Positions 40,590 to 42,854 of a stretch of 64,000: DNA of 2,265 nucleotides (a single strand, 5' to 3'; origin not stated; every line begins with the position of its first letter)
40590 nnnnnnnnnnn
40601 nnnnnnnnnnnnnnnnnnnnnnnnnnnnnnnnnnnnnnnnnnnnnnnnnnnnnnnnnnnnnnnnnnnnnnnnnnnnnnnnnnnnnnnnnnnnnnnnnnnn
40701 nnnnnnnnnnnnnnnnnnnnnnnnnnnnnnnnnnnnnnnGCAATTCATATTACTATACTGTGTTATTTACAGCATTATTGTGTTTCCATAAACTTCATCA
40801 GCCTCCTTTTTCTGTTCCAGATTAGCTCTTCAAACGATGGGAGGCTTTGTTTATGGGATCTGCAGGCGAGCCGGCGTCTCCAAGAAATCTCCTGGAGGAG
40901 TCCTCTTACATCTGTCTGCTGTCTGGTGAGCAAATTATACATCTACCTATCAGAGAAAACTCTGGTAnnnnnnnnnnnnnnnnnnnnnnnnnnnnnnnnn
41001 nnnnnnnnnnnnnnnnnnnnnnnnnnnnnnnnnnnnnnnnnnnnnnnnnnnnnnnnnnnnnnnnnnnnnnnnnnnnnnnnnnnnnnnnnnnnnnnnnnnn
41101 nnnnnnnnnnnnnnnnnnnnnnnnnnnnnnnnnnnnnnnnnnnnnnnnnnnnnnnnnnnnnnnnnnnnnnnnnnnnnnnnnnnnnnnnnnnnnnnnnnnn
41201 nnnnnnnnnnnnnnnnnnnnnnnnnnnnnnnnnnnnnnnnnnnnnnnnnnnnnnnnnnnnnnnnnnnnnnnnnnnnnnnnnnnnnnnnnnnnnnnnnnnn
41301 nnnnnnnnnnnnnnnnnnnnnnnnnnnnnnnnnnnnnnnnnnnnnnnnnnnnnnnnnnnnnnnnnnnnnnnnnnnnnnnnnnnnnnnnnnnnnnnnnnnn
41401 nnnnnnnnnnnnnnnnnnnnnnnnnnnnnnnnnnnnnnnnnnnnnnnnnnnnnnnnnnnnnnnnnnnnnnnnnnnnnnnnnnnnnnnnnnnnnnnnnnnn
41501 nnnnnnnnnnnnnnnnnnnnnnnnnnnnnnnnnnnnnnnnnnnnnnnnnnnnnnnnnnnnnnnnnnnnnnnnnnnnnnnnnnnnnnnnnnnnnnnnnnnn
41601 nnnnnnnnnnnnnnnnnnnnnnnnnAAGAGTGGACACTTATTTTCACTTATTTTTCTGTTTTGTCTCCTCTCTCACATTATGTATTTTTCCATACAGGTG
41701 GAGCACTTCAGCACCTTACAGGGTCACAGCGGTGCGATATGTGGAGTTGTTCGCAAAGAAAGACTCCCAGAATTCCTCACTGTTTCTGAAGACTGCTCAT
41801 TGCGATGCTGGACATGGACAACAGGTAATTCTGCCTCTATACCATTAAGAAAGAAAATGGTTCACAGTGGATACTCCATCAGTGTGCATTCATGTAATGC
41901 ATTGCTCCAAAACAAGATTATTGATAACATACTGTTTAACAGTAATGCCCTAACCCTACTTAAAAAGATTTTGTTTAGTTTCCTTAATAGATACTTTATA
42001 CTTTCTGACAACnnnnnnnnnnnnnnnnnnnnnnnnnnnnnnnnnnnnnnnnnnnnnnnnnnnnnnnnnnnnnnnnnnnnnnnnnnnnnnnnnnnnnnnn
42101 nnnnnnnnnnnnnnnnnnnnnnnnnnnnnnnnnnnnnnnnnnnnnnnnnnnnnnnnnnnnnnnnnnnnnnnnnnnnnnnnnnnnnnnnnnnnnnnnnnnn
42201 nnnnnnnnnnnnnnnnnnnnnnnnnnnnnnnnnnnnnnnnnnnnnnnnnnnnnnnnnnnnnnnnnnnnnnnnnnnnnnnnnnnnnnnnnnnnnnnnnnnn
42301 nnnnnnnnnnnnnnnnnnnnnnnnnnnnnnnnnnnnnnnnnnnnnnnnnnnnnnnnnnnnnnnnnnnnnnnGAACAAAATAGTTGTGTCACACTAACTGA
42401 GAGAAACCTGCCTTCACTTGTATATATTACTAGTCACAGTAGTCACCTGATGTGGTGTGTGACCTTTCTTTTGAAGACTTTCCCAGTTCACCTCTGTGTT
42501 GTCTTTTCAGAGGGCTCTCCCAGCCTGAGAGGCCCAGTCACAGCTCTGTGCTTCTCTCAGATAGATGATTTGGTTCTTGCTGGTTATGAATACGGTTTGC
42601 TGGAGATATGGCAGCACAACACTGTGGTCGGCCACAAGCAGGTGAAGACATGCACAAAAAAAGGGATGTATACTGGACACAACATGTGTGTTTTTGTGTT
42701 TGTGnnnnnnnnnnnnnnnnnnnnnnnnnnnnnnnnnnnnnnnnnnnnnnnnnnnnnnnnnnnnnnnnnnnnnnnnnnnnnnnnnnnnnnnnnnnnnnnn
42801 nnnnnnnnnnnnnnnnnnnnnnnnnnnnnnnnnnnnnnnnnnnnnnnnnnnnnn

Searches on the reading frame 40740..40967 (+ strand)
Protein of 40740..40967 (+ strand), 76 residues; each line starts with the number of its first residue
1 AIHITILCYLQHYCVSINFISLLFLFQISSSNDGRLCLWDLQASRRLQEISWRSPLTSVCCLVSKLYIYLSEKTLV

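Call 51: search_protein_families(library=pfam, proteins=[window:40740-40967:+], max_evalue=0.01)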
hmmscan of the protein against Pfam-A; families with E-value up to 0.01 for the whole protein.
window:40740-40967:+ (76 aa): 1 family
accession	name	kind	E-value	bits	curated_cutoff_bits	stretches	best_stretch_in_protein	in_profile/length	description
PF25047.1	Beta-prop_TEP1_2nd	-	4.2e-05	23.3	89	1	28-63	151-187/255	TEP-1 second beta-propeller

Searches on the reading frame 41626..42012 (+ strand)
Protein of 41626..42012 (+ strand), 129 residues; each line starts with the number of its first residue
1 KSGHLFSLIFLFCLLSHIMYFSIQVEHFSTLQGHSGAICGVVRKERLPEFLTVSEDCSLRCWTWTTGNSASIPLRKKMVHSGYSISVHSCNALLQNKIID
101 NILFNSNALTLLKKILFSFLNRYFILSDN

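Call 51: search_protein_families(library=pfam, proteins=[window:41626-42012:+], max_evalue=0.01)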
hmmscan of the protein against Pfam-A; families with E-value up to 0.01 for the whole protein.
window:41626-42012:+ (129 aa): 3 families
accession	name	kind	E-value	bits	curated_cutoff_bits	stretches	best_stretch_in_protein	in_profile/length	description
PF24805.1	EIF3I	-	5.2e-05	23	200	1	19-77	36-94/324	EIF3I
PF25174.1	Beta-prop_THOC3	-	0.0069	15.9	305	1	29-84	40-97/272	THOC3 beta-propeller domain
PF24814.1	WD40_Prp19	-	0.0099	15.4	320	0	26-95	40-107/281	Prp19 WD40 domain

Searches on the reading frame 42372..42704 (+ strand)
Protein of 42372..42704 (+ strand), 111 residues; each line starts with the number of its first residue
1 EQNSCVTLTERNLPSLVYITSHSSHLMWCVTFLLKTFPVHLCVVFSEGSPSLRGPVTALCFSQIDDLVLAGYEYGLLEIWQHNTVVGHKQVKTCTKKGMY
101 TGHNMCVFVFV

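Call 51: search_protein_families(library=pfam, proteins=[window:42372-42704:+], max_evalue=0.01)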
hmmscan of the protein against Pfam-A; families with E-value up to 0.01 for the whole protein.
window:42372-42704:+ (111 aa): 1 family
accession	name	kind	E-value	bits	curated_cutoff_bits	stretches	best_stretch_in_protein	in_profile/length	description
PF23410.3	Beta-prop_VPS8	-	0.0017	17.8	28.9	1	44-85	56-98/358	Vps8 beta-propeller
